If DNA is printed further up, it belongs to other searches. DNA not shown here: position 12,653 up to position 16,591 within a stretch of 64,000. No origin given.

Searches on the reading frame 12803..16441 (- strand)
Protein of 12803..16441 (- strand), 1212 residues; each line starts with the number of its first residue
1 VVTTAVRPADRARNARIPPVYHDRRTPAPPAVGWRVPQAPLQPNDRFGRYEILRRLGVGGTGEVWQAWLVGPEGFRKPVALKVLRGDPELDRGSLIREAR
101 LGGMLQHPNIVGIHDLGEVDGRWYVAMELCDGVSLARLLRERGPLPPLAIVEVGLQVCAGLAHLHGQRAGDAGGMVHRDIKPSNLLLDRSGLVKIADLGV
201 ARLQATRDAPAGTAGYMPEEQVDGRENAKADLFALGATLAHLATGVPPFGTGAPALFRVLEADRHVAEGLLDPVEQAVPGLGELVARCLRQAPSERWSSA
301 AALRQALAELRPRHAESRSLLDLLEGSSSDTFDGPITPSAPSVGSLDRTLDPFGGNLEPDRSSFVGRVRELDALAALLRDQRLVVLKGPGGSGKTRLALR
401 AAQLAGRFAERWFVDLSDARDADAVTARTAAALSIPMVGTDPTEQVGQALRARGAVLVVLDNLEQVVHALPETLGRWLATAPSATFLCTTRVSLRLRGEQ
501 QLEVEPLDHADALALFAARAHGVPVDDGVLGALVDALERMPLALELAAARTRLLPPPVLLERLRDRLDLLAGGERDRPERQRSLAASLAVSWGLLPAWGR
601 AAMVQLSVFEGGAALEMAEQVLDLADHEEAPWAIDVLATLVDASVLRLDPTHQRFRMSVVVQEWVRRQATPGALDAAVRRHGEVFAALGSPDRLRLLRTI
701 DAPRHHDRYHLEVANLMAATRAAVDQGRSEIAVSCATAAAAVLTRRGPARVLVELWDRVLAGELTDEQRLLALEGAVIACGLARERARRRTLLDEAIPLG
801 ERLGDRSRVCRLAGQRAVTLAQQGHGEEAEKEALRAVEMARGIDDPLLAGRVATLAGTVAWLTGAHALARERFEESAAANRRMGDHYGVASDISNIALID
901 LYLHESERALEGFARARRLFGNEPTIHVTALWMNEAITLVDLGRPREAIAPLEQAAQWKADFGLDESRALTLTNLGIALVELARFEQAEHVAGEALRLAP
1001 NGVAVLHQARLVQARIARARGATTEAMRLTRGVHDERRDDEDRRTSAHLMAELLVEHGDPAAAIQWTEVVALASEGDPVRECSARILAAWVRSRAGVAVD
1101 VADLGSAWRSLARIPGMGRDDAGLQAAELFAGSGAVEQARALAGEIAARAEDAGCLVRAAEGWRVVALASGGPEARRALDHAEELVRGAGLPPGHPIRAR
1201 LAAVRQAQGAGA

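Call 6: search_protein_families(library=pfam, proteins=[window:12803-16441:-], max_evalue=0.001)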
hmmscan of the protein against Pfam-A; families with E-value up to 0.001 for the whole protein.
window:12803-16441:- (1212 aa): 9 families
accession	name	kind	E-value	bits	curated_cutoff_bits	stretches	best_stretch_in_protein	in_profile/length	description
PF00069.31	Pkinase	-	2.4e-37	129.2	31.7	1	50-305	1-260/263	Protein kinase domain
PF07714.23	PK_Tyr_Ser-Thr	-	1.2e-24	87.4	23.1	1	52-298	3-250/258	Protein tyrosine and serine/threonine kinase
PF13424.12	TPR_12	-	5.4e-11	43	30.1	1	930-1000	4-76/77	Tetratricopeptide repeat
PF07719.23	TPR_2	-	2.1e-06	27.9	27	0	970-1001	2-33/34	Tetratricopeptide repeat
PF20703.3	nSTAND1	-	4.4e-05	23.7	27.1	1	358-470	10-131/379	Novel STAND NTPase 1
PF13401.12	AAA_22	-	7.1e-05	23.6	27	1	380-498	4-122/130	AAA domain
PF12968.13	DUF3856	-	0.00024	21.5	27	0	889-956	61-127/143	Domain of Unknown Function (DUF3856)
PF00515.34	TPR_1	-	0.00046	20.3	27.8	0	969-1001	1-33/34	Tetratricopeptide repeat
PF13181.12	TPR_8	-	0.0005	20.5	25.7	0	972-1001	4-33/34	Tetratricopeptide repeat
